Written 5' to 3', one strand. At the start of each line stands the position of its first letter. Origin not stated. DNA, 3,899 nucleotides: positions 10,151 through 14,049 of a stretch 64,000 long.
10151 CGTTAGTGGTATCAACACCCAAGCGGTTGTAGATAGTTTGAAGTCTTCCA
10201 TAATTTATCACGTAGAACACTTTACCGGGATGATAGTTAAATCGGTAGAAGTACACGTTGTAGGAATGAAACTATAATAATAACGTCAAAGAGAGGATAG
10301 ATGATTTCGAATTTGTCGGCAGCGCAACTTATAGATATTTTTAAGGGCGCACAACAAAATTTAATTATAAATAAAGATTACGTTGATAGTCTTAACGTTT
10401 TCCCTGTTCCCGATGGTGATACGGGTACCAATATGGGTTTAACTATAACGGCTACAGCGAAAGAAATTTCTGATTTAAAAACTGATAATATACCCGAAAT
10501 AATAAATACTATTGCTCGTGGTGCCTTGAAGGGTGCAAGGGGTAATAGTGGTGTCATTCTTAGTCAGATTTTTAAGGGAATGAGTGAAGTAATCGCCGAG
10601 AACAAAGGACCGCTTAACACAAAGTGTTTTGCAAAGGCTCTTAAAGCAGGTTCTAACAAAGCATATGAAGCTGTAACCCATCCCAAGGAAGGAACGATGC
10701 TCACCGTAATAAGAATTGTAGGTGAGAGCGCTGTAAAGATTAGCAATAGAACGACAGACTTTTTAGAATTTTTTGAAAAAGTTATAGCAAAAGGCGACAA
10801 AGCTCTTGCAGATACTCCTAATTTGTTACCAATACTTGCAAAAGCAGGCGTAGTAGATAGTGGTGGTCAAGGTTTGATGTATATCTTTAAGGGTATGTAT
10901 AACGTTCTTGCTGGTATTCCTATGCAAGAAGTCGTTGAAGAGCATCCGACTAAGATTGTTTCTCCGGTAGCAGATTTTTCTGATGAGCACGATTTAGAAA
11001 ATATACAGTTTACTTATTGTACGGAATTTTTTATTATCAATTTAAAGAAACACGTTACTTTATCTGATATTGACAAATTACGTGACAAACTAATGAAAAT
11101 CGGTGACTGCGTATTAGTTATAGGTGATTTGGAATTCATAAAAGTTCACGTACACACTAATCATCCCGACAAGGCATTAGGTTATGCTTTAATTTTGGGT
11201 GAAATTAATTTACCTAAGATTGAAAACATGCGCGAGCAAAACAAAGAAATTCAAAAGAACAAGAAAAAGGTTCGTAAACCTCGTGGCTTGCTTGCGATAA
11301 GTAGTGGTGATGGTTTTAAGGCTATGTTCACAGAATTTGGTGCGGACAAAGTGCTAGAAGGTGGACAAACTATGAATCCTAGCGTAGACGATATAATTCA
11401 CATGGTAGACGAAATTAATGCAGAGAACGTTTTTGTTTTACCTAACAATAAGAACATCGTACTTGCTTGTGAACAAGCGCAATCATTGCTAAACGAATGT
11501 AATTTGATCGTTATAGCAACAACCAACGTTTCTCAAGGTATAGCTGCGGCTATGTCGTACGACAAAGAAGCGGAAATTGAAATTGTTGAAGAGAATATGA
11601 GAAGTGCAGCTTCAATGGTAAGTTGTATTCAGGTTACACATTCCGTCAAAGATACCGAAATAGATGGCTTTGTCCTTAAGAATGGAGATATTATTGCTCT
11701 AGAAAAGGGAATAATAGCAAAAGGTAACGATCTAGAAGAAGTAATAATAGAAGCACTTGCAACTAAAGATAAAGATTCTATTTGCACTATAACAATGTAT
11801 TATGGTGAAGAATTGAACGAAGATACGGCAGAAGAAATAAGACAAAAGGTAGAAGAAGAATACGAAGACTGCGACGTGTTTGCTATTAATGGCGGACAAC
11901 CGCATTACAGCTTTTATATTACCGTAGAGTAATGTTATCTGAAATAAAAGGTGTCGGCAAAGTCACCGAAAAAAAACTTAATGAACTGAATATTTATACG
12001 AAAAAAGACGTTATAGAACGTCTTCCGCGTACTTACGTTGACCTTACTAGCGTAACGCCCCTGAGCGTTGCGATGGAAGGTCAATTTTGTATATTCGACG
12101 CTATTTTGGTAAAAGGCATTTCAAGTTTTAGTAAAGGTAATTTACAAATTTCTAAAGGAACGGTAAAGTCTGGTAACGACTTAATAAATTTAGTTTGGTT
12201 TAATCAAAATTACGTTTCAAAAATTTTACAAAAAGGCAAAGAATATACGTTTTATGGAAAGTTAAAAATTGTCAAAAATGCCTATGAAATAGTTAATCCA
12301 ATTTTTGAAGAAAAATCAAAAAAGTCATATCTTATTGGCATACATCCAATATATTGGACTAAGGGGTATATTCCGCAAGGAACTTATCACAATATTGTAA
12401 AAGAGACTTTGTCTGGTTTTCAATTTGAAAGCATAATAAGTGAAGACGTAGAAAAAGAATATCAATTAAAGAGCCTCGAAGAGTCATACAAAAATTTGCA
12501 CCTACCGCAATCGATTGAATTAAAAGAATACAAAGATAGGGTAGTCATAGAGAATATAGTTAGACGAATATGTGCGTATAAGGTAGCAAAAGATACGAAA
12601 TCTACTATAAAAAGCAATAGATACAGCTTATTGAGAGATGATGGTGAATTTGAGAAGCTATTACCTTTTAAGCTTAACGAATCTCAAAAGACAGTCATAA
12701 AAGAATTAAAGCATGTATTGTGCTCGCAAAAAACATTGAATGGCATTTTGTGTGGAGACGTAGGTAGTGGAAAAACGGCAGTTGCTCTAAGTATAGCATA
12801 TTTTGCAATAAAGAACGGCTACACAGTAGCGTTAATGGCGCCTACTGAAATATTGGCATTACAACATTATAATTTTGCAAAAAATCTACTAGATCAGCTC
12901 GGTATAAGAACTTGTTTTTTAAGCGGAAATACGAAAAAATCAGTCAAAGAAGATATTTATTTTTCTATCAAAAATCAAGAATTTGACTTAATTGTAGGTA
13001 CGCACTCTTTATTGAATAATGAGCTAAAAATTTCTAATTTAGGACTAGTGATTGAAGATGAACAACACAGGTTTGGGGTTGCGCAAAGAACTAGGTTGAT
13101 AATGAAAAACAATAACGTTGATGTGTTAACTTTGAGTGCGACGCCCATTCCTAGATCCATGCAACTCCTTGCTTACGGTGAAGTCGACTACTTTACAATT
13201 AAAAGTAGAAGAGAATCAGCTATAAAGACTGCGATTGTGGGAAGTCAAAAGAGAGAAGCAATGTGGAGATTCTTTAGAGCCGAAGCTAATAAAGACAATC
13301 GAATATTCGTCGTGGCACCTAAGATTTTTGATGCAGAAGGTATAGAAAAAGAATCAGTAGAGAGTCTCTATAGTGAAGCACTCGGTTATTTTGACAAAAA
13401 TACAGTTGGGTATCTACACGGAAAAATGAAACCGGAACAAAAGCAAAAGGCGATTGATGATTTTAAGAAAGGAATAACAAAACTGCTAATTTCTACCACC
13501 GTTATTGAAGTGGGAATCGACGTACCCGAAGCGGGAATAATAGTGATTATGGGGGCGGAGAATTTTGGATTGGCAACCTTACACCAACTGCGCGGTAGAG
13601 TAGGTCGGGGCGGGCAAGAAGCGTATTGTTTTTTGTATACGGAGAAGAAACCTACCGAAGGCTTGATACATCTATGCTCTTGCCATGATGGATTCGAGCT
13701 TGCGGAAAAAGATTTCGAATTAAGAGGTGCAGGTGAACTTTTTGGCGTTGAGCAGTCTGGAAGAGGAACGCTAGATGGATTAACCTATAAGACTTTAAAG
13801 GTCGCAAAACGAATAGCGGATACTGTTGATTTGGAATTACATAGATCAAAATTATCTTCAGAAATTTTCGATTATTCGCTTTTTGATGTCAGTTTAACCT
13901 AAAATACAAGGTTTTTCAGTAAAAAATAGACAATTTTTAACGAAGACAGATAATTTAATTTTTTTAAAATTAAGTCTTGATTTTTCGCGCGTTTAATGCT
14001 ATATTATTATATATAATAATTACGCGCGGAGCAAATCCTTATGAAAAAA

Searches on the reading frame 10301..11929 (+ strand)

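Call 23: search_protein_families(library=pfam, proteins=[window:10301-11929:+], max_evalue=0.001)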
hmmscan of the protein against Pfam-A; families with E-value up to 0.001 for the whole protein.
window:10301-11929:+ (543 aa): 3 families
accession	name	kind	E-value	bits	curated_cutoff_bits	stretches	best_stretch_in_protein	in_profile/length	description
PF13684.11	FakA-like_C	-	1.2e-63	214.8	23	1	329-543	1-216/216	Fatty acid kinase subunit A-like, C-terminal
PF02734.22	Dak2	-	8.4e-43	146.7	27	1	35-200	1-173/174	DAK2 domain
PF21645.3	FakA-like_M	-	3.3e-25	88.2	24.9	1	237-316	2-79/80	Fatty acid kinase subunit A-like, middle domain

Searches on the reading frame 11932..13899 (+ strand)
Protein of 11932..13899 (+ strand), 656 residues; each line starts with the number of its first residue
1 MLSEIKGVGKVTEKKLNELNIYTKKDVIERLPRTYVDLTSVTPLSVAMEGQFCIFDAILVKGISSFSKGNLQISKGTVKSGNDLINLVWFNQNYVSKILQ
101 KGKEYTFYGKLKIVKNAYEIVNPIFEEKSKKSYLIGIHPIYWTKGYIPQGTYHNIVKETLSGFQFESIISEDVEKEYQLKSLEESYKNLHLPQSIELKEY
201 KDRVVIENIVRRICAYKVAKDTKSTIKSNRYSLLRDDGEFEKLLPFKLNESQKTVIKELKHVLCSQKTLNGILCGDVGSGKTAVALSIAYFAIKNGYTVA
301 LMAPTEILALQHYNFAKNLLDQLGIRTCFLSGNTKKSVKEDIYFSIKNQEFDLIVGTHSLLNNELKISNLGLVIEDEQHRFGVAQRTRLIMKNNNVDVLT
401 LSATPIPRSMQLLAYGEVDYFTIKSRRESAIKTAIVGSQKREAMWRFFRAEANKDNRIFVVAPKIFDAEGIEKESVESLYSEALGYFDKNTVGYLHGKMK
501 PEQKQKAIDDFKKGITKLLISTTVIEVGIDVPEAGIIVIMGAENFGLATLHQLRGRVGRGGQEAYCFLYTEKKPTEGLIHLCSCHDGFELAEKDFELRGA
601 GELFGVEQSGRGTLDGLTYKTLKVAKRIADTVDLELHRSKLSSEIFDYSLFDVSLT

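Call 23: search_protein_families(library=pfam, proteins=[window:11932-13899:+], max_evalue=0.001)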
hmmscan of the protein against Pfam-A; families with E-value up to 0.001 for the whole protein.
window:11932-13899:+ (656 aa): 8 families
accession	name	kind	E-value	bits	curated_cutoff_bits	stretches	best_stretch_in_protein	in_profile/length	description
PF00270.35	DEAD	-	8.7e-22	78.1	26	1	251-410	3-164/167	DEAD/DEAH box helicase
PF00271.37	Helicase_C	-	9.3e-22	77.8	23.5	1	443-561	5-110/110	Helicase conserved C-terminal domain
PF17191.10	RecG_wedge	-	1.9e-21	76.7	23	1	5-161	5-160/162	RecG wedge domain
PF04851.21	ResIII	-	1.6e-13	51.3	22.5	1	246-405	2-162/164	Type III restriction enzyme, res subunit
PF00176.29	SNF2-rel_dom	-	1.9e-05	24.3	24.9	1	264-411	12-169/290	SNF2-related domain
PF01695.23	IstB_IS21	-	2.5e-05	24.3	24.1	1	215-307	39-131/238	IstB-like ATP binding protein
PF19833.4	RecG_dom3_C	-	0.0002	21.8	26.8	1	585-610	2-27/87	ATP-dependent DNA helicase RecG, domain 3, C-terminal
PF13604.12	AAA_30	-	0.00044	20.5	27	0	248-334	2-77/191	AAA domain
